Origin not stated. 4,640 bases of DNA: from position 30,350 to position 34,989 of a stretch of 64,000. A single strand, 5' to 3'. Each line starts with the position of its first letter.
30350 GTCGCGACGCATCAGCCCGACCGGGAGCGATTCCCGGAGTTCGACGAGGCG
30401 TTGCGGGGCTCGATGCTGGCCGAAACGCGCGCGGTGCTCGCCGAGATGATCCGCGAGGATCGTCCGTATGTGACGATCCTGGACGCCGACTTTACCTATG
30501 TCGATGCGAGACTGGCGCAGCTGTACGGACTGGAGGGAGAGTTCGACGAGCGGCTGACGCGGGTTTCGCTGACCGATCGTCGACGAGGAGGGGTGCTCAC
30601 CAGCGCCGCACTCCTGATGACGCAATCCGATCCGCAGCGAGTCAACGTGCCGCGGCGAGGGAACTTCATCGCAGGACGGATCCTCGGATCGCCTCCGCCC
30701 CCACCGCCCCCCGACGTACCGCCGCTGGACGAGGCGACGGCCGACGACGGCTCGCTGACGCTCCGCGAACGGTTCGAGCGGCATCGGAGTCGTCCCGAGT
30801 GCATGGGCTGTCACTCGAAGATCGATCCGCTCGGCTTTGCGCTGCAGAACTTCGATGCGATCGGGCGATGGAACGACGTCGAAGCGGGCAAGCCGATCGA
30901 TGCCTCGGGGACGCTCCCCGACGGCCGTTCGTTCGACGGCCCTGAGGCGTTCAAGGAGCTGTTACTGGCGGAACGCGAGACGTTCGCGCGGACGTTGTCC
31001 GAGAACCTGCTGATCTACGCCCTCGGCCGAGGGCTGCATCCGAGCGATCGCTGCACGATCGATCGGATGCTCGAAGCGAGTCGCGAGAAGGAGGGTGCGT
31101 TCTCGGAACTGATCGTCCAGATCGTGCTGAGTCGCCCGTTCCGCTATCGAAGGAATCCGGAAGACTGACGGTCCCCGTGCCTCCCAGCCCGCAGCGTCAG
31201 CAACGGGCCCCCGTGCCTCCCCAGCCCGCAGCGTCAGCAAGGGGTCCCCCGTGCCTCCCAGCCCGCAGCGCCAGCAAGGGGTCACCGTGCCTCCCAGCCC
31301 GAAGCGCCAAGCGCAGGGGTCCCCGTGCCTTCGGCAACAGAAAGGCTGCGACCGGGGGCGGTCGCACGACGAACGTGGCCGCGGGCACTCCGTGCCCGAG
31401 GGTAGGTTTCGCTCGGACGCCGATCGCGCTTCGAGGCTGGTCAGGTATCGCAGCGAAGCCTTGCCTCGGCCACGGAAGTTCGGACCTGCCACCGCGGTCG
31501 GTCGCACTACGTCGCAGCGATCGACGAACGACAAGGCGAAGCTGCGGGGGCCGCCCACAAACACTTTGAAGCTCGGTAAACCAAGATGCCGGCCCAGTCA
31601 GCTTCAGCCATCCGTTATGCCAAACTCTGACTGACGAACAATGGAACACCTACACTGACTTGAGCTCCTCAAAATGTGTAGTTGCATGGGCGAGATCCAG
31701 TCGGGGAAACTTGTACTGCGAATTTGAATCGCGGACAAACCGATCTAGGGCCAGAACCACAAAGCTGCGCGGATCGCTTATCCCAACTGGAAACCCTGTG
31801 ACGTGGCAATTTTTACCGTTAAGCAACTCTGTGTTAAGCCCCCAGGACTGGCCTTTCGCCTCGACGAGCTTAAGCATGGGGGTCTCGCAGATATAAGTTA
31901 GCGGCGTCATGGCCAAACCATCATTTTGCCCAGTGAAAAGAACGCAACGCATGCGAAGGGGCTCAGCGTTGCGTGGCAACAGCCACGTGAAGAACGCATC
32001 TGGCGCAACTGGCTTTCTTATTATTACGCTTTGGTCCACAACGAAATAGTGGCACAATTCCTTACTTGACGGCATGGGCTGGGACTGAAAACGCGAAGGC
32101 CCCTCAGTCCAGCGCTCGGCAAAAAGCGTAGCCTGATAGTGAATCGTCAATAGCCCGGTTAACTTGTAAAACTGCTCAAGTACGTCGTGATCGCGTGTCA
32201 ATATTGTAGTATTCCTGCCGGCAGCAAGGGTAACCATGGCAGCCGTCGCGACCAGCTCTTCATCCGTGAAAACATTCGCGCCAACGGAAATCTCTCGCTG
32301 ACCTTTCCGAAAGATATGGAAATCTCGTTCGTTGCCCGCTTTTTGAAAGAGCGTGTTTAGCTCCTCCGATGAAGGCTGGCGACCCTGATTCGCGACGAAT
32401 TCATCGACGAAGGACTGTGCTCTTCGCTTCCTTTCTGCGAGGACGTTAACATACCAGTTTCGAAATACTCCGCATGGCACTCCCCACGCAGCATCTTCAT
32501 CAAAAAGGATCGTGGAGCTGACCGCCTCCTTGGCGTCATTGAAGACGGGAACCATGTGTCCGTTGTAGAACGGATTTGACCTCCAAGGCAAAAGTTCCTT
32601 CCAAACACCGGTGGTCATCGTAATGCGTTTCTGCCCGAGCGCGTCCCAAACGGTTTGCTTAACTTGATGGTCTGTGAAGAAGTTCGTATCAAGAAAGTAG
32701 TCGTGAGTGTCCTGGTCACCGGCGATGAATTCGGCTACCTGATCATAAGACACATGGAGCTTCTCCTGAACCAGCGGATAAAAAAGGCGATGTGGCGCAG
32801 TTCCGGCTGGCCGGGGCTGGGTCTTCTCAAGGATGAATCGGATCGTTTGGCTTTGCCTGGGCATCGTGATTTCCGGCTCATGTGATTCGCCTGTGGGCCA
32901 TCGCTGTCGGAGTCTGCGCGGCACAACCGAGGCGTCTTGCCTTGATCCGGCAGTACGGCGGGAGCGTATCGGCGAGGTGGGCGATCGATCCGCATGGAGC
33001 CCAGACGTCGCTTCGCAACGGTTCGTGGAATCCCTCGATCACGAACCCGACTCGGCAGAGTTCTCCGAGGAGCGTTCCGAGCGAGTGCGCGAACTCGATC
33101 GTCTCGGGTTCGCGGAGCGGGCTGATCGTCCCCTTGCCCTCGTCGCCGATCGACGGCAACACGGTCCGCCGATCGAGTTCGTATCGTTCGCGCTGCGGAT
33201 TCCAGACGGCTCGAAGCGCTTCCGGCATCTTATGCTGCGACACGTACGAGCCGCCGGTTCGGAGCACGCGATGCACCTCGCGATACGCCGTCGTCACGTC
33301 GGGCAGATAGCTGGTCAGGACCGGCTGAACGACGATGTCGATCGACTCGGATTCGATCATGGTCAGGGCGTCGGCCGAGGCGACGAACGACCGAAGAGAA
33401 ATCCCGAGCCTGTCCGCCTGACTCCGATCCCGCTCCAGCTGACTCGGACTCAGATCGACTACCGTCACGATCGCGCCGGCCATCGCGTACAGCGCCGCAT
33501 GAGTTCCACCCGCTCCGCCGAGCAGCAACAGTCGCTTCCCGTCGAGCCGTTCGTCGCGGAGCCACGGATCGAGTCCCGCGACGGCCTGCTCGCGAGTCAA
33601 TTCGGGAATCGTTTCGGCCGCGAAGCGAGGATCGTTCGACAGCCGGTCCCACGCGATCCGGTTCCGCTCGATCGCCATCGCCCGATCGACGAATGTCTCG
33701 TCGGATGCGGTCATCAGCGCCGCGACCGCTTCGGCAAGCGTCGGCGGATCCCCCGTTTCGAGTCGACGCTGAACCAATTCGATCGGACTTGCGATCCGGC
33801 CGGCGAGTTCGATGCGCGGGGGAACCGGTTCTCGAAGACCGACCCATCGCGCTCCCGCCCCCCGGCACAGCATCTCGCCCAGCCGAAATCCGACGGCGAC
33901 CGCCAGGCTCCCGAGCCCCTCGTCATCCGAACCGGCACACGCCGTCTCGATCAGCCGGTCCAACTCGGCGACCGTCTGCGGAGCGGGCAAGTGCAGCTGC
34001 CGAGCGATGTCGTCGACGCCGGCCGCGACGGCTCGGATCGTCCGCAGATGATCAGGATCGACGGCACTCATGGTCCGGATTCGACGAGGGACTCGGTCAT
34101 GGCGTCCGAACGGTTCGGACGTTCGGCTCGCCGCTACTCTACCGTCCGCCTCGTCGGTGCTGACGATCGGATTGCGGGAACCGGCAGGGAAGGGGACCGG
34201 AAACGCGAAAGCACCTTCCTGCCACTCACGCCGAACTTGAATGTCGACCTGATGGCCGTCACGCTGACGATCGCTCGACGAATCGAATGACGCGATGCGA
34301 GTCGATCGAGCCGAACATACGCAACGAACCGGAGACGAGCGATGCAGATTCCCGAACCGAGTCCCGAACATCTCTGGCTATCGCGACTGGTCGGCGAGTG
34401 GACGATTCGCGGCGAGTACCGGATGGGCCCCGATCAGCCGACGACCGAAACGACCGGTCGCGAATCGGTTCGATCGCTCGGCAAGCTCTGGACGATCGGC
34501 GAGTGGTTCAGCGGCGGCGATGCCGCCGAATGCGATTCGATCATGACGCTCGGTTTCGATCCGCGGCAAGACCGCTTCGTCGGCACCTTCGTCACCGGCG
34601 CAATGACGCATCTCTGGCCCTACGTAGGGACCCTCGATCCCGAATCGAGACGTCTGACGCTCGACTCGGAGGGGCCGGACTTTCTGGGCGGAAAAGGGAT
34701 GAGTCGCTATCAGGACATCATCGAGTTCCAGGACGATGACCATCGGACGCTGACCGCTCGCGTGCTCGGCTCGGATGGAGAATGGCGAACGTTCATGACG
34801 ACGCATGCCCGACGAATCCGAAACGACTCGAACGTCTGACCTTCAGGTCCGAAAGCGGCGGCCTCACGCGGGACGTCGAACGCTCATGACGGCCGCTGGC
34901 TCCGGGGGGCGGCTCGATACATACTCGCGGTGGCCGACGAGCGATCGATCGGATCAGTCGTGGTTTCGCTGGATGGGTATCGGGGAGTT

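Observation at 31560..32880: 1.3-kb low-GC insertion carrying a single PIN-like ORF with an unknown C-terminal domain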

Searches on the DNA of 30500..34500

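Call 43: search_rna_families(source=window, start=30500, end=34500, threshold=evalue, max_evalue=1)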
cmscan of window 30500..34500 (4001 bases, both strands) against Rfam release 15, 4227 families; matches with E-value up to 1: 0.
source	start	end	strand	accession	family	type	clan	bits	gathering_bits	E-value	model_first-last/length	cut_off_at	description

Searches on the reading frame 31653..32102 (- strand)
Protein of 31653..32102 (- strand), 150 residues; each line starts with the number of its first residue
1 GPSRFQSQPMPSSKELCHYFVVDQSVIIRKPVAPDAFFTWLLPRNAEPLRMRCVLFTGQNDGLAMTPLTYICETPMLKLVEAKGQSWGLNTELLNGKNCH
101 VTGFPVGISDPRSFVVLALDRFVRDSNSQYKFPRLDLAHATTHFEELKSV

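Call 53: predict_structure(alignment_id=A5)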
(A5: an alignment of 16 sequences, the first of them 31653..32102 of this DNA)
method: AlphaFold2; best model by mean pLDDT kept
length: 150 residues; sequences in the alignment: 16
mean_pLDDT: 77.0   pTM: 0.58
mean pLDDT of the five models: 77.0, 71.6, 68.7, 64.7, 61.5
residues with pLDDT >= 90: 27; 70-90: 84; 50-70: 28; < 50: 11
segments of 3 or more residues with pLDDT < 50: 144-150
pLDDT, mean of each block of 10 residues (from residue 1): 77 90 91 85 77 85 90 78 61 56 65 85 85 81 49
secondary structure, 60 per line:
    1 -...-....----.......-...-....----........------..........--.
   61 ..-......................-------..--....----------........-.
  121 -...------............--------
elements in order: E6-9 H14-19 E26-29 H34-41 E48-57 E64-73 H74-85 E97-100 E114-118 E122-124 E131-133 H134-142

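Call 58: fold_search(model_id=the predicted structure, library=pdb)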
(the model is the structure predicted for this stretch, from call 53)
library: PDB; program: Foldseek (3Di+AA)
matches with E <= 10: 211; with E <= 0.001: 0
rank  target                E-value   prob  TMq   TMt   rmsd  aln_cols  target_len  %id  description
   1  5nzg                  5.6e-01  0.15  0.17  0.06  12.5       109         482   10  Crystal structure of UDP-glucose pyrophosphorylase S374W mutant from Leishmania major in complex with UDP-glucose (released 2018-04-18)
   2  4ye0_A                6.0e-01  0.11  0.17  0.23  17.7       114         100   11  Stress-induced protein 1 truncation mutant (43 - 140) from Caenorhabditis elegans (released 2015-06-10)
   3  7xhl_F                7.1e-01  0.14  0.15  0.06  13.8        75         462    8  Complex structure of a Glucose 6-Phosphate Dehydrogenase from Zymomonas mobilis (released 2023-04-12)
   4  9cac_B                9.6e-01  0.05  0.13  0.15  26.1       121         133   12  Cryo-EM structure of the RuvBL lobe of the native human TIP60 complex (composite structure) (released 2025-06-18)
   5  4rx6_D                1.0e+00  0.07  0.16  0.21  18.2       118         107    8  Structure of B. subtilis GlnK-ATP complex to 2.6 Angstrom (released 2015-12-30)
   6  3g2o_A                1.2e+00  0.08  0.17  0.11  16.7       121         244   11  Crystal Structure of the Glycopeptide N-methyltransferase MtfA complexed with (S)-adenosyl-L-methionine (SAM) (released 2009-05-05)
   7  4usi_C                1.2e+00  0.04  0.12  0.15  18.6       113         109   12  Nitrogen regulatory protein PII from Chlamydomonas reinhardtii in complex with MgATP and 2-oxoglutarate (released 2014-12-03)
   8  4ydz_B                1.3e+00  0.08  0.16  0.23  17.4       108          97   11  Stress-induced protein 1 from Caenorhabditis elegans (released 2015-06-10)
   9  3g2q_A                1.5e+00  0.07  0.17  0.11  16.7       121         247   11  Crystal Structure of the Glycopeptide N-methyltransferase MtfA complexed with sinefungin (released 2009-05-05)
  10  4ush_C                1.5e+00  0.04  0.13  0.18  18.1       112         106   10  Nitrogen regulatory protein PII from Chlamydomonas reinhardtii in unliganded state (released 2014-12-03)
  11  9ejm_C                1.5e+00  0.01  0.08  0.10  19.3       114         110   13  Lgl2 bound to the aPKCiota-Par6B complex in its ADP-bound form (released 2025-07-02)
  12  3sma_D                1.8e+00  0.11  0.17  0.11  11.6        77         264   14  A new N-acetyltransferase fold in the structure and mechanism of the phosphonate biosynthetic enzyme FrbF (released 2011-08-24)
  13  1qy7_A                1.8e+00  0.05  0.16  0.20  19.9       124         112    8  The structure of the PII protein from the cyanobacteria Synechococcus sp. PCC 7942 (released 2003-09-23)
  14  2oef                  1.9e+00  0.08  0.16  0.06  12.3       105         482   11  Open and Closed Structures of the UDP-Glucose Pyrophosphorylase from Leishmania major (released 2007-02-13)
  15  3g2m_A                2.0e+00  0.10  0.17  0.12  14.1        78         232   12  Crystal Structure of the Glycopeptide N-methyltransferase MtfA (released 2009-05-05)
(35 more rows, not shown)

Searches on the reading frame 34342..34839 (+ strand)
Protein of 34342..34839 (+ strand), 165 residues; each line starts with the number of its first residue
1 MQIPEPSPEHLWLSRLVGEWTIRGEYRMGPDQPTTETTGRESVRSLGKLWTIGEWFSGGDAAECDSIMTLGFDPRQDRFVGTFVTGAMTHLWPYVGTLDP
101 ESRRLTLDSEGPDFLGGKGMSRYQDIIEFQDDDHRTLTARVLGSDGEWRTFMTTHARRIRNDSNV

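Call 21: search_protein_families(library=pfam, proteins=[window:34342-34839:+], max_evalue=0.001)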
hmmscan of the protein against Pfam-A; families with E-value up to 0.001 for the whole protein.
window:34342-34839:+ (165 aa): 1 family
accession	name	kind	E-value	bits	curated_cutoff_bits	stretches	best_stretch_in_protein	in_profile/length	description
PF07617.17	DUF1579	-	9.7e-49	165.7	25.2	1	5-158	1-155/155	Protein of unknown function (DUF1579)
